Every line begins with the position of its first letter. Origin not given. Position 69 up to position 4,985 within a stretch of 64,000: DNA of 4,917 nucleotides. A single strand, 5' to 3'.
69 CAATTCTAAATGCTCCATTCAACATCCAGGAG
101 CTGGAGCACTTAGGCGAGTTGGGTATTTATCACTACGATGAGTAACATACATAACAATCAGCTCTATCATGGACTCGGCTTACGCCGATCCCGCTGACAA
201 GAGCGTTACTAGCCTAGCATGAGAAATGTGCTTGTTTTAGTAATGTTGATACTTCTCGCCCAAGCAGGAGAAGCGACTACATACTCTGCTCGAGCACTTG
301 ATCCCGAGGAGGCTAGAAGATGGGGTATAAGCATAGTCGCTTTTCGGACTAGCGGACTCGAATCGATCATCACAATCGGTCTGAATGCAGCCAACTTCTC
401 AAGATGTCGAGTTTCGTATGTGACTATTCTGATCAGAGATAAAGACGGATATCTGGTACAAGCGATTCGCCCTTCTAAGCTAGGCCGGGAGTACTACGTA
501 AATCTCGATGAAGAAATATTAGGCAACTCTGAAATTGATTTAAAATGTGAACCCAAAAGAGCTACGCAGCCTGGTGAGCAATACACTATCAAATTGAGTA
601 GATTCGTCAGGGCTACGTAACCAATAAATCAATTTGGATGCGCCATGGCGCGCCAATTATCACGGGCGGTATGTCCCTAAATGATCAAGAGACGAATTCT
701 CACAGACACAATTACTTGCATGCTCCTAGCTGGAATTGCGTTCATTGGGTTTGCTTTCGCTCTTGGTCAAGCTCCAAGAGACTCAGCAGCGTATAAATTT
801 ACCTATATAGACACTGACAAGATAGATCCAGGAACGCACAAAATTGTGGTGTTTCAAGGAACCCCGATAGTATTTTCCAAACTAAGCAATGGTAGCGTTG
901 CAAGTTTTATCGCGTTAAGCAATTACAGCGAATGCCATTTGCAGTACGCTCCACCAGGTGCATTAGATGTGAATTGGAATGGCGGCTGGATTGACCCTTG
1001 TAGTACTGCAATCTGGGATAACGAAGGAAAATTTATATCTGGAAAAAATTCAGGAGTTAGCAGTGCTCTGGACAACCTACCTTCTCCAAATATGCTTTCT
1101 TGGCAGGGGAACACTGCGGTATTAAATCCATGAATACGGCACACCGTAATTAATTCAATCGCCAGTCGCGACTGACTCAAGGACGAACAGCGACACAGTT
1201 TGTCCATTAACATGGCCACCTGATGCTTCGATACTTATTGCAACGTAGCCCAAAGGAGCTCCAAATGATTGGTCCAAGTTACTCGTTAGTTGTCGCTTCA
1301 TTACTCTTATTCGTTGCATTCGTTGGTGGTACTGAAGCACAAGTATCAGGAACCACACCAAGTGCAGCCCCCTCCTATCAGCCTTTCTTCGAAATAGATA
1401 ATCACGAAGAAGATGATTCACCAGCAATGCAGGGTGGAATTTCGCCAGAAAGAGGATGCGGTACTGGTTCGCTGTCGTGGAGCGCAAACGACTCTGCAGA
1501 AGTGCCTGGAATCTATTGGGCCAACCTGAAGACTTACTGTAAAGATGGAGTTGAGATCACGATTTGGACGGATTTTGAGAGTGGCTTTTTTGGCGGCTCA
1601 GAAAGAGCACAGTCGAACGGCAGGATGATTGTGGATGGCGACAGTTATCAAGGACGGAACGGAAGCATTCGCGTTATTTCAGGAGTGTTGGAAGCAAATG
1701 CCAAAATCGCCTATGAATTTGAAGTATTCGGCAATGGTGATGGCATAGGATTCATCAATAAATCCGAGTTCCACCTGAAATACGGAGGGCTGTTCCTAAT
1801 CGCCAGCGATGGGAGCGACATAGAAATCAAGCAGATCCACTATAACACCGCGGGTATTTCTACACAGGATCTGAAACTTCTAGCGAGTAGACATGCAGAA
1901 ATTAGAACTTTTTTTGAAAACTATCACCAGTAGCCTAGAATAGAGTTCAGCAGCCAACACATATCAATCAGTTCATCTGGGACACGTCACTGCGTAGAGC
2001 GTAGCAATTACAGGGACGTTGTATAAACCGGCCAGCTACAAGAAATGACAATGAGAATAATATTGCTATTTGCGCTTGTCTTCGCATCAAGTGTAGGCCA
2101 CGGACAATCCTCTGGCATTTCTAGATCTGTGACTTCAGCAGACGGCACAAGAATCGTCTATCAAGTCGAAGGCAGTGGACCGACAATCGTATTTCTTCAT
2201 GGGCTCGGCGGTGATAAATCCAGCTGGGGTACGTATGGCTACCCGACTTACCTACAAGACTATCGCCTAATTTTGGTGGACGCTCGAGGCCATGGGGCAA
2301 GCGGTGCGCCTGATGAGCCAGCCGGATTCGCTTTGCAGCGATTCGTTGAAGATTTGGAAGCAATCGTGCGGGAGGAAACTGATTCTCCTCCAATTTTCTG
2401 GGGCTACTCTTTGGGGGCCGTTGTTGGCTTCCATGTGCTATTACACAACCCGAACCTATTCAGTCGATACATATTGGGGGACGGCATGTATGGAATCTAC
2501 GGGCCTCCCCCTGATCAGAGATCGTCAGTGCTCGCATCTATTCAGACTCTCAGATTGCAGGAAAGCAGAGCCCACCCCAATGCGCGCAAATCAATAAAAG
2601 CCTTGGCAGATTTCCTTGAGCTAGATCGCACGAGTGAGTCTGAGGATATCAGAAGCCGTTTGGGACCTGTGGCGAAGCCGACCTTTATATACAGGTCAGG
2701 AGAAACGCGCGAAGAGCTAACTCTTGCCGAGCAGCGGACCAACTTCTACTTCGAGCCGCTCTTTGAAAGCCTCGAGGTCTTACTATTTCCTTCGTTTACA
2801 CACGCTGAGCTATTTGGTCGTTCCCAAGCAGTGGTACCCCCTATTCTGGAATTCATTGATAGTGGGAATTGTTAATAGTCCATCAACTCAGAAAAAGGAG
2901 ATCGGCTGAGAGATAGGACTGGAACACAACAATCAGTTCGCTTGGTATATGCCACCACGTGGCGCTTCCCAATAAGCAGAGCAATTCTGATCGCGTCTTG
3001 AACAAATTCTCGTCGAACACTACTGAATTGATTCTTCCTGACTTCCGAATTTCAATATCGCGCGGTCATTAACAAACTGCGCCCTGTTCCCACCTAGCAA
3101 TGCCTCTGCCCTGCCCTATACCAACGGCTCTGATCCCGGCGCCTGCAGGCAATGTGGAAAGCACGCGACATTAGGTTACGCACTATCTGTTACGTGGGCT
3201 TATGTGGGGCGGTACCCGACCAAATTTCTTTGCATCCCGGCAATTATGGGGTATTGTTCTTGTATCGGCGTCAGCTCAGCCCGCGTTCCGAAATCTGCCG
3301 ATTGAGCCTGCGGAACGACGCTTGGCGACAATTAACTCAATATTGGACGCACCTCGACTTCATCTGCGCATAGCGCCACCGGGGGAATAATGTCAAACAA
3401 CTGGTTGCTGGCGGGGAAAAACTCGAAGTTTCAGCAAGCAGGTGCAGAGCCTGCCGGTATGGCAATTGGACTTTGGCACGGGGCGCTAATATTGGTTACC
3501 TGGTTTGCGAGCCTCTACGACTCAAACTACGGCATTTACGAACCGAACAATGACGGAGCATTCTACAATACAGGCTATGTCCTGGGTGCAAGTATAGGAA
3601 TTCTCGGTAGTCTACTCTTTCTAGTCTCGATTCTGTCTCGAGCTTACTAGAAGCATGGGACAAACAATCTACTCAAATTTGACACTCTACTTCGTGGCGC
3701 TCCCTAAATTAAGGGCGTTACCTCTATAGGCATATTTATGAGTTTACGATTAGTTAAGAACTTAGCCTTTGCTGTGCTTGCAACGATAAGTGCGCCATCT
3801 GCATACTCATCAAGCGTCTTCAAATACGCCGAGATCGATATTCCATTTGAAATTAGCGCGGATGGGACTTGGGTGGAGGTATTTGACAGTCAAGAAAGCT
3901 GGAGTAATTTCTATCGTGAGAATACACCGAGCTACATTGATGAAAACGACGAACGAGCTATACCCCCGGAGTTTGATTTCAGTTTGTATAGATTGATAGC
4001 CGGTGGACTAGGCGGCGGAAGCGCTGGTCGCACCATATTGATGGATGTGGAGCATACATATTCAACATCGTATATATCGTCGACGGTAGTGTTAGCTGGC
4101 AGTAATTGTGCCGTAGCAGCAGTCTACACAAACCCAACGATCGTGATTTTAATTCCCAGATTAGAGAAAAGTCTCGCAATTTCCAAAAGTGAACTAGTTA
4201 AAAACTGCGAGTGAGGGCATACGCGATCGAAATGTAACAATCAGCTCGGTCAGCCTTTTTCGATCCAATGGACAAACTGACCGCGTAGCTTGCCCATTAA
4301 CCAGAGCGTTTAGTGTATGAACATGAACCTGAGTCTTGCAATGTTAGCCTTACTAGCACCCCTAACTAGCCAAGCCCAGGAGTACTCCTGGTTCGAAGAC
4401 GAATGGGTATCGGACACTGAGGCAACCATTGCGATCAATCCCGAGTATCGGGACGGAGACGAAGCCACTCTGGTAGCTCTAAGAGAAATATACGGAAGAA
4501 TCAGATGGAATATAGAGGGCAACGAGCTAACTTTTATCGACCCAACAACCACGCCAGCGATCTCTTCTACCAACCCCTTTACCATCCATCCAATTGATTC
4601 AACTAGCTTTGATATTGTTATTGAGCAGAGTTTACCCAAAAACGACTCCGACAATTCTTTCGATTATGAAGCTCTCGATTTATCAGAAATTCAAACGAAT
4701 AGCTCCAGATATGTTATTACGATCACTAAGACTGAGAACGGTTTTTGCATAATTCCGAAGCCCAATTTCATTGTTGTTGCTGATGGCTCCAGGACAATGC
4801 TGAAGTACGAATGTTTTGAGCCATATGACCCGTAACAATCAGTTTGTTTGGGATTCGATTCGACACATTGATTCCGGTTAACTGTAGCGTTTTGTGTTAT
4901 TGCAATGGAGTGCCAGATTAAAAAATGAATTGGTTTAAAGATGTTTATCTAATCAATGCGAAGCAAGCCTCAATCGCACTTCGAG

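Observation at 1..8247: Integron-type cassette array with a partly decayed attC family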

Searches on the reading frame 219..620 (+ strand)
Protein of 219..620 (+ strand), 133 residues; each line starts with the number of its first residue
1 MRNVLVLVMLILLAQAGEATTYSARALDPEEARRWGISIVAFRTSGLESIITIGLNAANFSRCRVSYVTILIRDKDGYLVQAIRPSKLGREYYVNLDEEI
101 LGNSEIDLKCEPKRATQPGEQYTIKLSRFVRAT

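Call 7: find_encoding_contigs(protein=window:219-620:+, flank=10000, max_places=6)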
Protein window:219-620:+ (133 aa): no gene with exactly this product is on record in the collection.

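Call 9: search_protein_families(library=pfam, proteins=[window:219-620:+], max_evalue=0.01)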
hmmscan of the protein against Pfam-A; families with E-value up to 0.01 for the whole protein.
window:219-620:+ (133 aa): 0 families

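Call 13: find_related_loci(query=window:219-620:+, collection=genome_contigs, flank=10000)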
Query window:219-620:+ (133 aa) in genome_contigs; peptide patterns used: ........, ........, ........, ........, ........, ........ (x = any residue, [..] = any of these).
333 stretches matched a pattern, but none encodes a relative of the query by tblastn (E <= 1e-3).

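Call 72: find_related_loci(query=window:219-620:+, collection=metagenome_contigs, flank=10000)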
Query window:219-620:+ (133 aa) in metagenome_contigs; peptide patterns used: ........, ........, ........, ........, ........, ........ (x = any residue, [..] = any of these).
454 stretches matched a pattern, but none encodes a relative of the query by tblastn (E <= 1e-3).

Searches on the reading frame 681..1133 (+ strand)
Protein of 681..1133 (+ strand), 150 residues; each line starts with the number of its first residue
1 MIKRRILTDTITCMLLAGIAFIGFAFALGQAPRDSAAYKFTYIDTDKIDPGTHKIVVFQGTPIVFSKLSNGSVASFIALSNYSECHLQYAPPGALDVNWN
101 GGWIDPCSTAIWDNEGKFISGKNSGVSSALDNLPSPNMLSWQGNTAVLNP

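Call 9: search_protein_families(library=pfam, proteins=[window:681-1133:+], max_evalue=0.01)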
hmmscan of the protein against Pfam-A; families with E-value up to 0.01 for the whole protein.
window:681-1133:+ (150 aa): 0 families

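Call 11: find_encoding_contigs(protein=window:681-1133:+, flank=10000, max_places=6)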
Protein window:681-1133:+ (150 aa): no gene with exactly this product is on record in the collection.

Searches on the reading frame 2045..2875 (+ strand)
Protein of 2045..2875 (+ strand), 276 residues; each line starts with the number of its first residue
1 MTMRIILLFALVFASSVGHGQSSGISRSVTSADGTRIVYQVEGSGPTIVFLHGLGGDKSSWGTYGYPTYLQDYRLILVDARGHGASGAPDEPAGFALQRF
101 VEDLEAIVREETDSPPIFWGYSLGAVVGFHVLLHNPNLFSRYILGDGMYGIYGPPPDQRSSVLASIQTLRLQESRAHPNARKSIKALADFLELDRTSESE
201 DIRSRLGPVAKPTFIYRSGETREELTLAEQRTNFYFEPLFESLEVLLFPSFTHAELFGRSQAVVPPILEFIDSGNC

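Call 9: search_protein_families(library=pfam, proteins=[window:2045-2875:+], max_evalue=0.01)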
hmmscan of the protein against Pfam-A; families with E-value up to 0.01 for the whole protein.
window:2045-2875:+ (276 aa): 4 families
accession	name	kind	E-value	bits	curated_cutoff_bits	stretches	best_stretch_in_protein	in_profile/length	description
PF00561.26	Abhydrolase_1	-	3.4e-15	56.8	25.8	1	46-147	1-102/245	alpha/beta hydrolase fold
PF12697.13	Abhydrolase_6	-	1.8e-14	55.4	26.3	1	48-178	1-121/217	Alpha/beta hydrolase family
PF12146.15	Hydrolase_4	-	8.2e-10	38.8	27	1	47-153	6-115/239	Serine aminopeptidase, S33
PF02230.22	Abhydrolase_2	-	0.0025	18.1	23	0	37-76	6-46/217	Phospholipase/Carboxylesterase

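Call 12: find_encoding_contigs(protein=window:2045-2875:+, flank=10000, max_places=6)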
Protein window:2045-2875:+ (276 aa): no gene with exactly this product is on record in the collection.

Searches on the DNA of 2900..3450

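Call 70: search_rna_families(source=window, start=2900, end=3450, threshold=evalue, max_evalue=1)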
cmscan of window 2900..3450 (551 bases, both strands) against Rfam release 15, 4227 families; matches with E-value up to 1: 0.
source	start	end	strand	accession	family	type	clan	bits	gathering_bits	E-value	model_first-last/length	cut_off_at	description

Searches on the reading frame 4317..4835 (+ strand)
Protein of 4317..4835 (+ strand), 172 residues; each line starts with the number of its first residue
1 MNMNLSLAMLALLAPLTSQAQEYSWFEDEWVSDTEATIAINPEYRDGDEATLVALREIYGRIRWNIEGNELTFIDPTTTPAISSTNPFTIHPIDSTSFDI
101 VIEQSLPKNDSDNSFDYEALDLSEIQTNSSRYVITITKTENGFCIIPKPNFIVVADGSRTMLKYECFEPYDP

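Call 9: search_protein_families(library=pfam, proteins=[window:4317-4835:+], max_evalue=0.01)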
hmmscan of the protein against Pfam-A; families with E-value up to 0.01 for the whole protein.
window:4317-4835:+ (172 aa): 0 families

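Call 18: find_homologous_proteins(query=window:4317-4835:+, max_evalue=0.001)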
Query window:4317-4835:+ (172 aa): 5 proteins with E <= 0.001 among 60 candidates.
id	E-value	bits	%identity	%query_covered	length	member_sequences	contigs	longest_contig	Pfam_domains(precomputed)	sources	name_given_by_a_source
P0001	3.7e-110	383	100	100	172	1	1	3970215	-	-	-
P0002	4.5e-84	298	78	98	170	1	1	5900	-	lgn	-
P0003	2.9e-64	234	62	99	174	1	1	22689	-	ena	-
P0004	1.1e-56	209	59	96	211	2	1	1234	-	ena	-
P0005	5.4e-55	203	56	99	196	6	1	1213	-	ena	-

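Call 19: find_encoding_contigs(protein=P0001, flank=10000)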
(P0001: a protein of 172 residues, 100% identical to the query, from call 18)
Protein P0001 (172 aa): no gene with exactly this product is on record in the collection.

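Call 20: find_encoding_contigs(protein=P0003, flank=10000)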
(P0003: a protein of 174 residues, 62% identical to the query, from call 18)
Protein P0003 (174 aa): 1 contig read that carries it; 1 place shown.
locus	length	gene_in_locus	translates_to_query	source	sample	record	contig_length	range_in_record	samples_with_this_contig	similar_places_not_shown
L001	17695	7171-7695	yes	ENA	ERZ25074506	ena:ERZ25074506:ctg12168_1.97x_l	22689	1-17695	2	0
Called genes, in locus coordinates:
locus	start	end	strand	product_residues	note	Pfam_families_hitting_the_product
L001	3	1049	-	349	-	?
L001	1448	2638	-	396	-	PF12833:HTH_18, PF00165:HTH_AraC (weak)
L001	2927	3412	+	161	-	PF07883:Cupin_2 (weak)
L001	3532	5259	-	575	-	PF01011:PQQ, PF13570:Beta-prop_ACSF4 (faint), PF13360:PQQ_2, PF01011:PQQ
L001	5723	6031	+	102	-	-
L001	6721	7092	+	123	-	-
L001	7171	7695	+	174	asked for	-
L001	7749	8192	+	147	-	-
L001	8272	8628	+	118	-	-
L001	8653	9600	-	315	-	PF01548:DEDD_Tnp_IS110, PF02371:Transposase_20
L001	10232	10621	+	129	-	PF01527:HTH_Tnp_1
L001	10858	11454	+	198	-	PF00665:rve, PF13683:rve_3, PF13333:rve_2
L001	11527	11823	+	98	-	PF16289:PIN_12, PF18476:PIN_8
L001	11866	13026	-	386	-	PF14690:Zn_ribbon_ISL3, PF13542:HTH_Tnp_ISL3, PF01610:DDE_Tnp_ISL3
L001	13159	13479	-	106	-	PF17937:TetR_C_28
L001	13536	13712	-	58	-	-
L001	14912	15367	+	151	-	PF16289:PIN_12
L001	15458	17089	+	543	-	PF19614:DUF6119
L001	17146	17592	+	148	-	-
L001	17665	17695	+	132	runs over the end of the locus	PF01124:MAPEG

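Call 21: find_encoding_contigs(protein=P0002, flank=10000)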
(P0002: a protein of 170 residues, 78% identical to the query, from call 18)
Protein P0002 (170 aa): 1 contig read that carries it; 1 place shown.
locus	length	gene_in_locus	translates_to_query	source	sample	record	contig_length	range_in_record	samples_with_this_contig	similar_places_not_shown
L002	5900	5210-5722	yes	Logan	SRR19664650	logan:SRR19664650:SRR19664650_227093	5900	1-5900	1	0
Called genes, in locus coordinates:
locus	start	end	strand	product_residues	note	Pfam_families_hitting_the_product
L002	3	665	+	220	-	?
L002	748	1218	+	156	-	-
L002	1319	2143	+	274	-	-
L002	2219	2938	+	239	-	-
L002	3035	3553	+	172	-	-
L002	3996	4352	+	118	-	-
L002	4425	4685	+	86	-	-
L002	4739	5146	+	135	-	-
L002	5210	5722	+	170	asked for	-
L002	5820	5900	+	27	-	?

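Call 45: list_cluster_members(proteins=[P0075, P0001])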
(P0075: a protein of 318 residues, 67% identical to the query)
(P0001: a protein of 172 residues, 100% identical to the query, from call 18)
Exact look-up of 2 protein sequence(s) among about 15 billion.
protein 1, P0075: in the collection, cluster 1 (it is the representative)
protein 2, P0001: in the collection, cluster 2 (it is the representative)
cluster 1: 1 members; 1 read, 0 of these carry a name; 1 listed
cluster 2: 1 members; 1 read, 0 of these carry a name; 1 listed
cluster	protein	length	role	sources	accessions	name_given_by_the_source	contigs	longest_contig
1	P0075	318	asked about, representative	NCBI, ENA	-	-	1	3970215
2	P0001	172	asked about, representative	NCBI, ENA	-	-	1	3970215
